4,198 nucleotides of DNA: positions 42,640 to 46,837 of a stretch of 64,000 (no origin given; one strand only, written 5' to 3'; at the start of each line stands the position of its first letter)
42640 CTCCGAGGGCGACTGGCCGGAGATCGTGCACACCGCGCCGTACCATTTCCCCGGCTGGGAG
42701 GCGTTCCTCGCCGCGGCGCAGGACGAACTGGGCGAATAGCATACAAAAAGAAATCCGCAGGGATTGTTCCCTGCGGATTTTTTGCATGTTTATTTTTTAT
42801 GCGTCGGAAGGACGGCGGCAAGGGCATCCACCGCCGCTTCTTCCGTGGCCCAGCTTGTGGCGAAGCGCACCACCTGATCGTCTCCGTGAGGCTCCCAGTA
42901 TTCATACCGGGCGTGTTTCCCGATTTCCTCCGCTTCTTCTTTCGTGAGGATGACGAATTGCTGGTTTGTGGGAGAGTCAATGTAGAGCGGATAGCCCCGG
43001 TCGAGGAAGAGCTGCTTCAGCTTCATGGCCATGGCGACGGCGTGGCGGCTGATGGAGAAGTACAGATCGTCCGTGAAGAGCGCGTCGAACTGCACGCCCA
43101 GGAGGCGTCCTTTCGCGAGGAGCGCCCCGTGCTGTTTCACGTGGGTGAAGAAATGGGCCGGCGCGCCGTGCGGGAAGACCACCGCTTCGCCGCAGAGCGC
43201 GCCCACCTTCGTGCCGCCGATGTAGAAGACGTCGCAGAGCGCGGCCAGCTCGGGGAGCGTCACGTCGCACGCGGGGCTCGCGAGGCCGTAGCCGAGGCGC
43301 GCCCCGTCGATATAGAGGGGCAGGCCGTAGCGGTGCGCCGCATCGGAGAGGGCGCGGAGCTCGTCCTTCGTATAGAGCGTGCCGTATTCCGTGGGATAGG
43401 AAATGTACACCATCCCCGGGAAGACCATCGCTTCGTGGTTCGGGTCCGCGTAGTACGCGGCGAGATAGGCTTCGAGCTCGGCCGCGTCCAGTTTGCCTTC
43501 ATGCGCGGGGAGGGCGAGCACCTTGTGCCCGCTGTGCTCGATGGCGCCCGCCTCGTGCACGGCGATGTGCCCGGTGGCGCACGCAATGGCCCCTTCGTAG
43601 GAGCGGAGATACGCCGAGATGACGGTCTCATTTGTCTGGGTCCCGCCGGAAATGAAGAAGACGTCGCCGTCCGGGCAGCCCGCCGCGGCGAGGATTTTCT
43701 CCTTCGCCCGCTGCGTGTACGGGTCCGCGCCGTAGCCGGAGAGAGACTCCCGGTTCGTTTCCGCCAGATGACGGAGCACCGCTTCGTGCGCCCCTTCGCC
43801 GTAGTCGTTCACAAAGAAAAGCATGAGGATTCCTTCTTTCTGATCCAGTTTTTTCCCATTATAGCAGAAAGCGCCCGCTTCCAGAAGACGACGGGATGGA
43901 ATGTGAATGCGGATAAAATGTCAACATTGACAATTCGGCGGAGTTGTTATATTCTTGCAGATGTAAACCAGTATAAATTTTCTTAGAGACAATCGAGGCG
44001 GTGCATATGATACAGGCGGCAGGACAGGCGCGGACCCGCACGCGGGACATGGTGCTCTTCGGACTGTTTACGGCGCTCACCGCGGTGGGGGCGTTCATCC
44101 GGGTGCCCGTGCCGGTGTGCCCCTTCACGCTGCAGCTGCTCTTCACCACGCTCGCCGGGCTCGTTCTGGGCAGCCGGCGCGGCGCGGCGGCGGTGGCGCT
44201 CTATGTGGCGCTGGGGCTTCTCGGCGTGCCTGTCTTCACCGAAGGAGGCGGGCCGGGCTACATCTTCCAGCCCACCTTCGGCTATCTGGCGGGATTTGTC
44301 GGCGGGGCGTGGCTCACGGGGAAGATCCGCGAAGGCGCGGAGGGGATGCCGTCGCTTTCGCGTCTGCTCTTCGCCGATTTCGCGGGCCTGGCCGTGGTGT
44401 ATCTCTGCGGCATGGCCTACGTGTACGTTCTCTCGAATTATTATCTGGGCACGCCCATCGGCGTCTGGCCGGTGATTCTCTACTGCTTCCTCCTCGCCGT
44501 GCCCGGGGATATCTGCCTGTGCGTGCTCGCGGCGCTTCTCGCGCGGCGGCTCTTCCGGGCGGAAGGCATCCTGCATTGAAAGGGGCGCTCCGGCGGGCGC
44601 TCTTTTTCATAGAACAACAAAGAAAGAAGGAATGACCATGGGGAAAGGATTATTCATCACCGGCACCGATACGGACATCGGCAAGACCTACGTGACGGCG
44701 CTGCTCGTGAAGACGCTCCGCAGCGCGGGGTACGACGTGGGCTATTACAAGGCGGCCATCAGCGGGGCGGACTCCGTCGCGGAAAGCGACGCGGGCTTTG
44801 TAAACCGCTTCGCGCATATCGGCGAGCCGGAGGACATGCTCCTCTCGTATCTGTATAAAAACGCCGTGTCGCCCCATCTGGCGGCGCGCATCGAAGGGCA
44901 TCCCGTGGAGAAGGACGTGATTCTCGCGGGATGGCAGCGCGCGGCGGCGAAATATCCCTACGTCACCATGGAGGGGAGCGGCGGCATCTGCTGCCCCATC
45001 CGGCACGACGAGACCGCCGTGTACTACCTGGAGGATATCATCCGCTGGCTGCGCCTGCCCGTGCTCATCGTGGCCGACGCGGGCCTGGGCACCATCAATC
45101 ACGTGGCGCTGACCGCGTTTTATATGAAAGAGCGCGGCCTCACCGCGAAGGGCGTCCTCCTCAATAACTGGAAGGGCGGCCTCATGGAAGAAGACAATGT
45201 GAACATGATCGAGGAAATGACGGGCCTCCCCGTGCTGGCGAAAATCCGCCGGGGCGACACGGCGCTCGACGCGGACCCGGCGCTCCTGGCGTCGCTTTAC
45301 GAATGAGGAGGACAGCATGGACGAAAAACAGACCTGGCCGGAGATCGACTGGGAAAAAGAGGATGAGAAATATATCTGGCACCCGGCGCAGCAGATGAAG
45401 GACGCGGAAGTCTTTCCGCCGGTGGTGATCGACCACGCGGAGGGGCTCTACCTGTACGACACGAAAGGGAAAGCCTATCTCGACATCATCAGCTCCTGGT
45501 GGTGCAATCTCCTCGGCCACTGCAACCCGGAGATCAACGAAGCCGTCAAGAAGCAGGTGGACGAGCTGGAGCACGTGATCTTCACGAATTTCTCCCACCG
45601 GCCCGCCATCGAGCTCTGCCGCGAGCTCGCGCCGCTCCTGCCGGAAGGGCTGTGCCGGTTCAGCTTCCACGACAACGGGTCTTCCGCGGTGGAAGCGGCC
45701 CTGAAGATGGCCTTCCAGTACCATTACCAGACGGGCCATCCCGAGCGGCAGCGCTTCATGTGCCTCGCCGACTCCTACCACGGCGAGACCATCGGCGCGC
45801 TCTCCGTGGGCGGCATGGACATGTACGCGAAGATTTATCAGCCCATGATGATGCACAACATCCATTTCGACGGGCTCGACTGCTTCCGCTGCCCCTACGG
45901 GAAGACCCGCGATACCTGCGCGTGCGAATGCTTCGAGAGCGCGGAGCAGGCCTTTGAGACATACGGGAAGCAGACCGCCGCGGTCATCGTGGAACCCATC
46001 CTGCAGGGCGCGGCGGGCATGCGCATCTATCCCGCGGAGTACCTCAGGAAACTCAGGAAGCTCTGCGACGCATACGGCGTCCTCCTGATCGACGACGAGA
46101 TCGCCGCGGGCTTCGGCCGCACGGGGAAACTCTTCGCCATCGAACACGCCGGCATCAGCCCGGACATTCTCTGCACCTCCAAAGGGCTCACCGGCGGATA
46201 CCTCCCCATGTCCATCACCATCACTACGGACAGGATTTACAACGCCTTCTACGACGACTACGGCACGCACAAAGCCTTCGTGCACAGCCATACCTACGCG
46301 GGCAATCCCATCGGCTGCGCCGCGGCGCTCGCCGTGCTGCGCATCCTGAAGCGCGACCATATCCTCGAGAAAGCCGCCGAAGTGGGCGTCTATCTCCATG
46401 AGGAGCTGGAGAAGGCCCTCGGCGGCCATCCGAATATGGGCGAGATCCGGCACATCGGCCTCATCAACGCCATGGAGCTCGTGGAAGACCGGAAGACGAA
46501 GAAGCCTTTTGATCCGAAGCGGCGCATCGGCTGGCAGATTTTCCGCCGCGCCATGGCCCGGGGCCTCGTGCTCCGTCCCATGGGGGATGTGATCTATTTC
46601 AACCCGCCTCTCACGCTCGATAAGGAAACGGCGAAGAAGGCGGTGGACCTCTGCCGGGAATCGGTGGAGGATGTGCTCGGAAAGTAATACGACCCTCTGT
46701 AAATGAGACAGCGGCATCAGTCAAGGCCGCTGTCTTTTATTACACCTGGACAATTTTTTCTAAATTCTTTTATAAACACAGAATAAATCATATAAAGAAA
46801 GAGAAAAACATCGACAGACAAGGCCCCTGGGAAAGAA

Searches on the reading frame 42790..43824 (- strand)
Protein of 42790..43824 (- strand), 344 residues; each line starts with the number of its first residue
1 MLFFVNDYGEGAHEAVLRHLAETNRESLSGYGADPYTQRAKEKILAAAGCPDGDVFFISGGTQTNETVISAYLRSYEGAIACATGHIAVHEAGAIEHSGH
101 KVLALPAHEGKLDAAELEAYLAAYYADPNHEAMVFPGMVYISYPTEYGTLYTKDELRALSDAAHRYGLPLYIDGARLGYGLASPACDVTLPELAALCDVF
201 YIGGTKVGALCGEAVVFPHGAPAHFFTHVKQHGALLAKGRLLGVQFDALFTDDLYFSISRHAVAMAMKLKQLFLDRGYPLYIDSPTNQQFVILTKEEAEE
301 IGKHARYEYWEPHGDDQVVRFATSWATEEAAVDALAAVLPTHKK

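Call 24: search_protein_families(library=pfam, proteins=[window:42790-43824:-], max_evalue=0.0001)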
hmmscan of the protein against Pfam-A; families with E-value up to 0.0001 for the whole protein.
window:42790-43824:- (344 aa): 1 family
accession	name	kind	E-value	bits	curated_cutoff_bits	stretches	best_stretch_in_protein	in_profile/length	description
PF01212.27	Beta_elim_lyase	-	8.7e-22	78.2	27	1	30-233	27-227/288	Beta-eliminating lyase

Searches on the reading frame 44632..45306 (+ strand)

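Call 72: search_protein_families(library=ncbifam, proteins=[window:44632-45306:+], max_evalue=0.001)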
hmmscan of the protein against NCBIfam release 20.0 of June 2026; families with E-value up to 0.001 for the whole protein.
window:44632-45306:+ (224 aa): 6 families
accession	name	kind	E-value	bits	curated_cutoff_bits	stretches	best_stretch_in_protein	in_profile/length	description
TIGR00347.1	bioD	equivalog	6.7e-41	140.2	83.3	1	8-178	1-166/166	dethiobiotin synthase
TIGR00313.1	cobQ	equivalog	2e-10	40.1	309.9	1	97-213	112-229/477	cobyric acid synthase CobQ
NF001989.1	PRK00784.1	equivalog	5e-09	35.3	273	1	95-207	111-224/480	cobyric acid synthase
NF033195.1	F430_CfbB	exception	1.8e-06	27.1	560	0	77-209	46-178/451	Ni-sirohydrochlorin a,c-diamide synthase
NF002204.1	PRK01077.1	equivalog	2.4e-06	26.7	254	0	75-209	47-180/420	cobyrinic acid a,c-diamide synthase CobB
TIGR00379.1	cobB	subfamily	2.9e-05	23.1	261.4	0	93-208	63-178/449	cobyrinic/hydrogenobyrinic acid a,c-diamide synthase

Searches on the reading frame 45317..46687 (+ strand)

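Call 6: search_protein_families(library=pfam, proteins=[window:45317-46687:+], max_evalue=0.001)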
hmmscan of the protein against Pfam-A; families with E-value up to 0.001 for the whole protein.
window:45317-46687:+ (456 aa): 1 family
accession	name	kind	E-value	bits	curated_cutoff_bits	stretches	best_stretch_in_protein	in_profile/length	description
PF00202.27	Aminotran_3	-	1.3e-107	360.4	30.5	1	34-444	9-397/403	Aminotransferase class-III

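Call 72: search_protein_families(library=ncbifam, proteins=[window:45317-46687:+], max_evalue=0.001)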
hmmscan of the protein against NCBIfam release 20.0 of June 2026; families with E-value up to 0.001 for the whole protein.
window:45317-46687:+ (456 aa): 69 families (the best 25 are shown)
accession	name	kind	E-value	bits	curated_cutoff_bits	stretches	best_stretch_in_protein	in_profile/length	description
TIGR00508.1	bioA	equivalog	3.7e-163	543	405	1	20-450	1-418/419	adenosylmethionine--8-amino-7-oxononanoate transaminase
NF005443.0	PRK07030.1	equivalog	3.3e-162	540.1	729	1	11-451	6-445/451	adenosylmethionine--8-amino-7-oxononanoate transaminase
NF004624.0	PRK05964.1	equivalog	1.8e-143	478.1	494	1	11-451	5-423/427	adenosylmethionine--8-amino-7-oxononanoate transaminase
NF005683.0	PRK07481.1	subfamily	4.3e-112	375.4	575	1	14-452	8-449/453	hypothetical protein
NF005685.0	PRK07483.1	equivalog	1.9e-101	340.1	485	1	36-454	14-439/444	aspartate aminotransferase family protein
NF005940.0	PRK07986.1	equivalog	2.5e-100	336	625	1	16-451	9-422/429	adenosylmethionine--8-amino-7-oxononanoate transaminase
NF005812.0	PRK07678.1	subfamily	8.4e-100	334.5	488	1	9-451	7-448/451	aminotransferase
NF005682.0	PRK07480.1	subfamily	5.1e-99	332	510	1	9-453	10-452/459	aminotransferase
NF005447.0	PRK07036.1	equivalog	5.4e-99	332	618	1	11-453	12-455/468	aminotransferase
NF004767.0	PRK06105.1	subfamily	1.9e-95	320.1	517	1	12-453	8-450/460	aminotransferase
NF005102.0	PRK06541.1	equivalog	1.8e-94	316.9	574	1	16-452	16-455/460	aspartate aminotransferase family protein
NF005993.0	PRK08117.1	subfamily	5.2e-90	302.1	574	1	33-453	24-430/433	aspartate aminotransferase family protein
NF005375.0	PRK06917.1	equivalog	5.5e-90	302.2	535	1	37-454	17-440/448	aspartate aminotransferase family protein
NF052567.1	OmAmTferAptACaul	equivalog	1.1e-89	301.1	500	1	35-452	19-430/431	omega-aminotransferase AptA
NF005684.0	PRK07482.1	subfamily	1.3e-87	294.3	687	1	13-455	9-457/464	hypothetical protein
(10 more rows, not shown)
